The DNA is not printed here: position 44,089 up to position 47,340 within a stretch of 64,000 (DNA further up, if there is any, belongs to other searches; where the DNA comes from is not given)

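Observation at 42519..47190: Candidate new exported redox system: FG-GAP/ASPIC-UnbV lipoprotein plus di-heme enzyme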

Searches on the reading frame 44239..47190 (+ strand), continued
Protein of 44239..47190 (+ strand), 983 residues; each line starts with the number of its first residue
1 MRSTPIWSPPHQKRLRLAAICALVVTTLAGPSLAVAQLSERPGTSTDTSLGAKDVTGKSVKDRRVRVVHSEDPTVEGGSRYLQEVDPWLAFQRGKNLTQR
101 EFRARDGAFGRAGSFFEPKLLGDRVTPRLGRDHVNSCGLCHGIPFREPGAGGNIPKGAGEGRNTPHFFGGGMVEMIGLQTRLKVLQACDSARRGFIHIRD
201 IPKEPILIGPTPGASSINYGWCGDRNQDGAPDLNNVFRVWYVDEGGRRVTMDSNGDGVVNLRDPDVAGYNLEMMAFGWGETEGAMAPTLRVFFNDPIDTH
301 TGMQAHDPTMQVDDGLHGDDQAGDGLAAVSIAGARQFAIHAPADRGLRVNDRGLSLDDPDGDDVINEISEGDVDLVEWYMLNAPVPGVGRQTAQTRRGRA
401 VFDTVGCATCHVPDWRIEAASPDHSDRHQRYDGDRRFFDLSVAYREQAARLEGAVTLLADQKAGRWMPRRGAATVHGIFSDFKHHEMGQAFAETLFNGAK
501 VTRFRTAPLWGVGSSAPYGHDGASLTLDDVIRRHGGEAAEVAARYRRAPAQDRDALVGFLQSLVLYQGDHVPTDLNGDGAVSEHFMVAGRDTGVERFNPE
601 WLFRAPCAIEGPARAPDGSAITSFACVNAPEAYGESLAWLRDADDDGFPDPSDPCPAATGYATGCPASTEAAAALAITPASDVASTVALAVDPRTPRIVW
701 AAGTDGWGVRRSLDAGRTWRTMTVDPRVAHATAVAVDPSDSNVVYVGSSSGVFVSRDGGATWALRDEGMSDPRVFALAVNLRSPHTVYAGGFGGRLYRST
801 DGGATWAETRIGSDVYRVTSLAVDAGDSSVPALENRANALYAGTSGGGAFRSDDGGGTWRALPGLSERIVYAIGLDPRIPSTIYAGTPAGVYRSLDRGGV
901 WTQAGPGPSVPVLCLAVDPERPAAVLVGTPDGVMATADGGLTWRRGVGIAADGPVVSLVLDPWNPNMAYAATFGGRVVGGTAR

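Call 16: find_encoding_contigs(protein=P0014, flank=8000, max_places=2)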
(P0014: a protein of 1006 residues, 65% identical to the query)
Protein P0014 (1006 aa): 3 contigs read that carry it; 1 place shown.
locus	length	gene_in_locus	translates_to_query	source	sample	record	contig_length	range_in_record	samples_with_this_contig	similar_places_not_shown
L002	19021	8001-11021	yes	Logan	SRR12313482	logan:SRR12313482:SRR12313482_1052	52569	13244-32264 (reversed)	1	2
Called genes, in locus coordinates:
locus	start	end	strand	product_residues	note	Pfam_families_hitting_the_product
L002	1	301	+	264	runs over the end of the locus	PF01987:AIM24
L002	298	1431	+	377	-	PF01435:Peptidase_M48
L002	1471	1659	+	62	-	-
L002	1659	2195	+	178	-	PF13489:Methyltransf_23, PF03848:TehB, PF13847:Methyltransf_31 (weak), PF08241:Methyltransf_11, PF08242:Methyltransf_12, PF13649:Methyltransf_25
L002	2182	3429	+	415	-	PF03453:MoeA_N, PF00994:MoCF_biosynth, PF03454:MoeA_C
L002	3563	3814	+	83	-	PF01037:AsnC_trans_reg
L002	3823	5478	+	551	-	PF01839:FG-GAP (faint), PF13517:FG-GAP_3, PF07593:UnbV_ASPIC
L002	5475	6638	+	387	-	-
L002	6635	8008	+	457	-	-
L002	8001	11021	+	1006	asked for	PF06537:DHOR, PF02012:BNR (faint), PF15902:Sortilin-Vps10 (faint), PF14870:PSII_BNR (faint)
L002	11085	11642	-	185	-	PF02622:DUF179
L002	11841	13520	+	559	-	PF00501:AMP-binding, PF13193:AMP-binding_C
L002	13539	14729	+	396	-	PF00108:Thiolase_N, PF00109:ketoacyl-synt, PF02803:Thiolase_C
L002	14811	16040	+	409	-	PF02737:3HCDH_N, PF00725:3HCDH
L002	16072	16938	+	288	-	PF00378:ECH_1, PF16113:ECH_2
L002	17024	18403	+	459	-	PF01590:GAF, PF13185:GAF_2, PF00512:HisKA, PF02518:HATPase_c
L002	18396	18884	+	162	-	PF07238:PilZ (weak)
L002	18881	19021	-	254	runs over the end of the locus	PF01416:PseudoU_synth_1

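Call 17: find_encoding_contigs(protein=P0031, flank=8000, max_places=1)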
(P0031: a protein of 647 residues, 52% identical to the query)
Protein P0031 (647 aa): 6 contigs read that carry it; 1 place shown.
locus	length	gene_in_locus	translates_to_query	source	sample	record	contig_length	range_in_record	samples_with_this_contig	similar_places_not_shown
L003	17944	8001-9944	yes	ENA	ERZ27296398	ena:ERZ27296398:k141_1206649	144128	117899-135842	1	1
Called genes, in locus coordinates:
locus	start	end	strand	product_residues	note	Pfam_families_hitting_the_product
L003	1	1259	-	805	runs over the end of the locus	PF07715:Plug, PF00593:TonB_dep_Rec_b-barrel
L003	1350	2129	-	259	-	PF01734:Patatin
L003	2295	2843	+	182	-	PF07238:PilZ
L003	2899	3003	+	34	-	-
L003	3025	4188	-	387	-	PF03283:PAE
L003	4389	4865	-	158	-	PF04073:tRNA_edit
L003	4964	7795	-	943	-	PF00550:PP-binding, PF00501:AMP-binding, PF01553:Acyltransferase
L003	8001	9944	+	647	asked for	PF06537:DHOR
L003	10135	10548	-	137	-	PF01842:ACT (faint)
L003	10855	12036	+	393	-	PF13489:Methyltransf_23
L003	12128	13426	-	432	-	PF13231:PMT_2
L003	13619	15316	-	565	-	PF01839:FG-GAP (faint), PF13517:FG-GAP_3 (weak)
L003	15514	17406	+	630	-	PF00158:Sigma54_activat, PF02604:PhdYeFM_antitox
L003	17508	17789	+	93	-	-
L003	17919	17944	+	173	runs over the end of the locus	PF04542:Sigma70_r2, PF08281:Sigma70_r4_2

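Call 18: find_encoding_contigs(protein=P0026, flank=8000, max_places=1)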
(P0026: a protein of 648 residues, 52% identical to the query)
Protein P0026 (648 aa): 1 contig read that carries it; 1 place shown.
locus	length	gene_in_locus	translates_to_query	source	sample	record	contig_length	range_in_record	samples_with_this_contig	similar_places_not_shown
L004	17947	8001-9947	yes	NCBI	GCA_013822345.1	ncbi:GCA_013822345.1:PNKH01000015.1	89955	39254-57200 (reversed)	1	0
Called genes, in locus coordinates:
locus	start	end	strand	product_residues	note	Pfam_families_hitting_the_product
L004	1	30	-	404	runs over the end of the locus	PF00180:Iso_dh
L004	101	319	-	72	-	-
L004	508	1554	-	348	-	-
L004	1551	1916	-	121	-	-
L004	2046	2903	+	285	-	-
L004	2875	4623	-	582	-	PF05960:DUF885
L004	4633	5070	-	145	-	PF13650:Asp_protease_2, PF13975:gag-asp_proteas (weak)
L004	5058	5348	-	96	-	-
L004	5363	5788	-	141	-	-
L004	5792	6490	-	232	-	PF04476:4HFCP_synth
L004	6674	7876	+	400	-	PF10092:DUF2330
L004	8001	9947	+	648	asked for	PF06537:DHOR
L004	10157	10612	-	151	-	PF04266:ASCH (weak)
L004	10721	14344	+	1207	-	PF00069:Pkinase, PF07714:PK_Tyr_Ser-Thr, PF13809:Tubulin_2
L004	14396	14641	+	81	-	-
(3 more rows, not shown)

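Call 19: find_encoding_contigs(protein=P0058, flank=8000, max_places=1)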
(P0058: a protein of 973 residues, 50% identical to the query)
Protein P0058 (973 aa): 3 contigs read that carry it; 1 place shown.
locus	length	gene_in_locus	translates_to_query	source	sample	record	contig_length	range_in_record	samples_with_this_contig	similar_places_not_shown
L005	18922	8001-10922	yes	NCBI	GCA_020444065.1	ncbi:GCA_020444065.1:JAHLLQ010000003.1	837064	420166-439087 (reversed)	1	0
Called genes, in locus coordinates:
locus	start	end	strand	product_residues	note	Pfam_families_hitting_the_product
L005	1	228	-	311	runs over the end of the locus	-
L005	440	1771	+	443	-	PF00365:PFK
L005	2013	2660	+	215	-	-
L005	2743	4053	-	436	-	PF09861:Lar_N, PF21113:LarA_C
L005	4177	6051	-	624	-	PF00498:FHA, PF16697:Yop-YscD_cpl, PF13492:GAF_3, PF00158:Sigma54_activat, PF14532:Sigma54_activ_2, PF07728:AAA_5, PF25601:AAA_lid_14, PF02954:HTH_8, +3 more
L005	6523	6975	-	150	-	PF01797:Y1_Tnp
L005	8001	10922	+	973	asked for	PF06537:DHOR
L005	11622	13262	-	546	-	PF00664:ABC_membrane, PF00005:ABC_tran, PF02463:SMC_N (faint)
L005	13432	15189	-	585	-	PF00664:ABC_membrane, PF00005:ABC_tran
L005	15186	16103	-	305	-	PF00535:Glycos_transf_2, PF10111:Glyco_tranf_2_2 (weak), PF13641:Glyco_tranf_2_3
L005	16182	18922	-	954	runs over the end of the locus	PF00989:PAS, PF08448:PAS_4 (weak), PF13426:PAS_9, PF00989:PAS (weak), PF08448:PAS_4, PF08448:PAS_4, PF00512:HisKA, PF02518:HATPase_c, +3 more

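Call 23: search_protein_families(library=pfam, proteins=[L002:5475-6638:+, L002:6635-8008:+], max_evalue=1)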
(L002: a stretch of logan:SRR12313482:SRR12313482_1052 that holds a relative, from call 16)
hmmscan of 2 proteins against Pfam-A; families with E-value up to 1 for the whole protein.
L002:5475-6638:+ (387 aa): 0 families

L002:6635-8008:+ (457 aa): 0 families

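Call 29: search_solved_structures(query=window:44239-47187:+, max_evalue=1, show_alignments=2)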
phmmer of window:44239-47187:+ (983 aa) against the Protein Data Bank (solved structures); distinct sequences matched with E-value up to 1: 9.
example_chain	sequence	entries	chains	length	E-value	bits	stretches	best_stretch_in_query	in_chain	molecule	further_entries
3b7f_A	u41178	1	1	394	3.1e-13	52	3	753-867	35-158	Glycosyl hydrolase, BNR repeat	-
6p2k_A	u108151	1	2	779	1.4e-10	43.3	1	731-910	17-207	Fibronectin type III domain-containing protein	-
8am5_S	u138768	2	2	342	8.3e-08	34.1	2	685-810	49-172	Photosystem II assembly lipoprotein Ycf48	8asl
5oj3_A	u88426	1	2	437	0.00017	23.2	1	840-866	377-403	Photosystem II stability/assembly factor HCF136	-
1eb7_A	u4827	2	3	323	0.0016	19.9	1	126-162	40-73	CYTOCHROME C551 PEROXIDASE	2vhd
2xbg_A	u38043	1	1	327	0.0029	19.1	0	756-822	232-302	YCF48-LIKE PROTEIN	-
5ojp_A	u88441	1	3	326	0.0029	19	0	754-822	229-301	Ycf48-like protein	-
5ojr_A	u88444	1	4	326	0.0032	18.9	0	756-822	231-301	Ycf48-like protein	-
5oj5_A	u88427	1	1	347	0.0042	18.5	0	756-822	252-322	Ycf48-like protein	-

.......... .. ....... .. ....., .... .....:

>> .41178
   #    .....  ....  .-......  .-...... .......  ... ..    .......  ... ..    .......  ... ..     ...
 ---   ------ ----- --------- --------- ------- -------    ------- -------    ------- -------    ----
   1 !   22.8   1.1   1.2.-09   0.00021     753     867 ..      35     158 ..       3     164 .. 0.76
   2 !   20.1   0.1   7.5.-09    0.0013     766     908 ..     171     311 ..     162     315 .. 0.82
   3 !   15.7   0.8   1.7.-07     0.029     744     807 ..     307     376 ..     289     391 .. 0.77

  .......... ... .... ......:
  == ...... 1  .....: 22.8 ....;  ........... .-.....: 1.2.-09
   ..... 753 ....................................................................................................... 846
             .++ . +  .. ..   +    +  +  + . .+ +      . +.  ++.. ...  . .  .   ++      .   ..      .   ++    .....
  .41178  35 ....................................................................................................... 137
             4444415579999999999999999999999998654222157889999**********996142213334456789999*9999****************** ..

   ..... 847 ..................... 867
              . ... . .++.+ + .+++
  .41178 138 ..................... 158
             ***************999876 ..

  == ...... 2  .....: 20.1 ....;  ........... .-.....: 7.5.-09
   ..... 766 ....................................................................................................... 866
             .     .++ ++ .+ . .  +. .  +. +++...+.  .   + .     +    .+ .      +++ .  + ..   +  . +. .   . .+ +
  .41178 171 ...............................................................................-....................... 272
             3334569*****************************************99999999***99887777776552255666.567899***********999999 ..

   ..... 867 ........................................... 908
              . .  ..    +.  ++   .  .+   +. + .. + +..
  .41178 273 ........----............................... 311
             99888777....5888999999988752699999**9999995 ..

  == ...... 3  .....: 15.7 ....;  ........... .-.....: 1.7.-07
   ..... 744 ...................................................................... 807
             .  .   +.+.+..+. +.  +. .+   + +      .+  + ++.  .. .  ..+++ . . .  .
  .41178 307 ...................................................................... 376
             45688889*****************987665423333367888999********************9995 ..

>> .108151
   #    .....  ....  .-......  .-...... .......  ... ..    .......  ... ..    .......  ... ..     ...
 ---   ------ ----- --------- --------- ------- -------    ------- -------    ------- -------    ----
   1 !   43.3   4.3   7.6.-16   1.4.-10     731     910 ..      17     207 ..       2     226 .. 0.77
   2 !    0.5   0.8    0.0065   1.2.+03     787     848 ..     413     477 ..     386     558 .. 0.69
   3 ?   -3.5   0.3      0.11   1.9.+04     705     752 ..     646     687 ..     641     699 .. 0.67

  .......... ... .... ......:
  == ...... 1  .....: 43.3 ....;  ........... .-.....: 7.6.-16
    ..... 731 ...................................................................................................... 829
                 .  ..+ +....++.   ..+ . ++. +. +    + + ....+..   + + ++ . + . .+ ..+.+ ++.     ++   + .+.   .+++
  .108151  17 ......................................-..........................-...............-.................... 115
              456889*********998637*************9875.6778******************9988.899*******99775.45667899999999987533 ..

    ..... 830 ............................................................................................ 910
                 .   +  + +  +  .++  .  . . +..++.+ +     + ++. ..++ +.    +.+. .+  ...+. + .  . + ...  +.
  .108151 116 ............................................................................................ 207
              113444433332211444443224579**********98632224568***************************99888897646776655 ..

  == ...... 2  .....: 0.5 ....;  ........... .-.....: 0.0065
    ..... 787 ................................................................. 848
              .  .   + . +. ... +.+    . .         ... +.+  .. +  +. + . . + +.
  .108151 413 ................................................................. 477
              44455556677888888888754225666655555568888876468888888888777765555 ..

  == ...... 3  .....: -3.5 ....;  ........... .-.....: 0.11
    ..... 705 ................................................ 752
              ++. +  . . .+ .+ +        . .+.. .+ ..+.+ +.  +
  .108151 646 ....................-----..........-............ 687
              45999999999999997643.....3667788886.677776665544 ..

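Call 33: find_encoding_contigs(protein=P0018, flank=10000, max_places=1)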
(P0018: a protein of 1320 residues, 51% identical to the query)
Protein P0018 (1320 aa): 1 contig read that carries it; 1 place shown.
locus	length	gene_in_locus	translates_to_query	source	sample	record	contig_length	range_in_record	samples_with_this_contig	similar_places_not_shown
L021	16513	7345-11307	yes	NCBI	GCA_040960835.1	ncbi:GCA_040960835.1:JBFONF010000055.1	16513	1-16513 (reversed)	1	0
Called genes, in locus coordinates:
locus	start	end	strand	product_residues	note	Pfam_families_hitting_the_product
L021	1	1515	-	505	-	?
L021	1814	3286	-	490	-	PF00478:IMPDH, PF01070:FMN_dh (faint), PF00571:CBS, PF00977:His_biosynth (weak), PF03060:NMO (weak)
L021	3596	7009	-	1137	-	PF13517:FG-GAP_3 (faint), PF02368:Big_2 (weak), PF07705:CARDB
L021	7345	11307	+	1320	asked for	PF06537:DHOR, PF25852:DUF6242_C (faint), PF02012:BNR (faint), PF15902:Sortilin-Vps10, PF14870:PSII_BNR, PF15902:Sortilin-Vps10 (weak)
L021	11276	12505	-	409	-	PF16743:PliI (faint), PF01839:FG-GAP (faint), PF13517:FG-GAP_3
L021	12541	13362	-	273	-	PF12911:OppC_N (weak), PF00528:BPD_transp_1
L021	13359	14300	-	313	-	PF19300:BPD_transp_1_N (weak), PF00528:BPD_transp_1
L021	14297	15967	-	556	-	PF00496:SBP_bac_5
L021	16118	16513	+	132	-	?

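Call 34: find_encoding_contigs(protein=P0019, flank=10000, max_places=1)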
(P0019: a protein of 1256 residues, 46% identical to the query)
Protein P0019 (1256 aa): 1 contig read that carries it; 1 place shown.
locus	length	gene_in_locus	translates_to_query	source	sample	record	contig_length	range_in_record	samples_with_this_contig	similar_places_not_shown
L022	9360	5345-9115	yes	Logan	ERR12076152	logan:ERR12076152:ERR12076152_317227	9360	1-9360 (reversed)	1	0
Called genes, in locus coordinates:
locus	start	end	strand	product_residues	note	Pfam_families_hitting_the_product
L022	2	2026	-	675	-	?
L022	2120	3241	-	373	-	PF13517:FG-GAP_3 (faint), PF18998:Flg_new_2 (weak), PF02368:Big_2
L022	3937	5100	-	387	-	PF01839:FG-GAP (faint), PF13517:FG-GAP_3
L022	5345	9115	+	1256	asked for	PF06537:DHOR, PF14870:PSII_BNR (faint), PF02012:BNR (faint), PF25852:DUF6242_C (faint), PF15902:Sortilin-Vps10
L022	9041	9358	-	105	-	?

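Call 35: find_encoding_contigs(protein=P0016, flank=10000, max_places=1)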
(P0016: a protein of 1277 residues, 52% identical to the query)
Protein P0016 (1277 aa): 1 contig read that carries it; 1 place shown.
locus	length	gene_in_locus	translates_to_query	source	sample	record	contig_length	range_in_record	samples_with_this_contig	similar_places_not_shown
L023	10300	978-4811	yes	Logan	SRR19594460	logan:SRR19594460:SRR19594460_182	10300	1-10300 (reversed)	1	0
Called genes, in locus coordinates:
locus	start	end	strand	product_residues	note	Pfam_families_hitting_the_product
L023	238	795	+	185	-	-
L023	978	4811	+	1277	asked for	PF06537:DHOR, PF14870:PSII_BNR (faint), PF25852:DUF6242_C (faint), PF02012:BNR (faint), PF15902:Sortilin-Vps10 (weak)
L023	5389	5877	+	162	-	-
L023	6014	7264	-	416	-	PF13356:Arm-DNA-bind_3, PF22022:Phage_int_M (weak), PF00589:Phage_integrase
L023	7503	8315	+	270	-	PF02265:S1-P1_nuclease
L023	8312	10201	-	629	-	PF03781:FGE-sulfatase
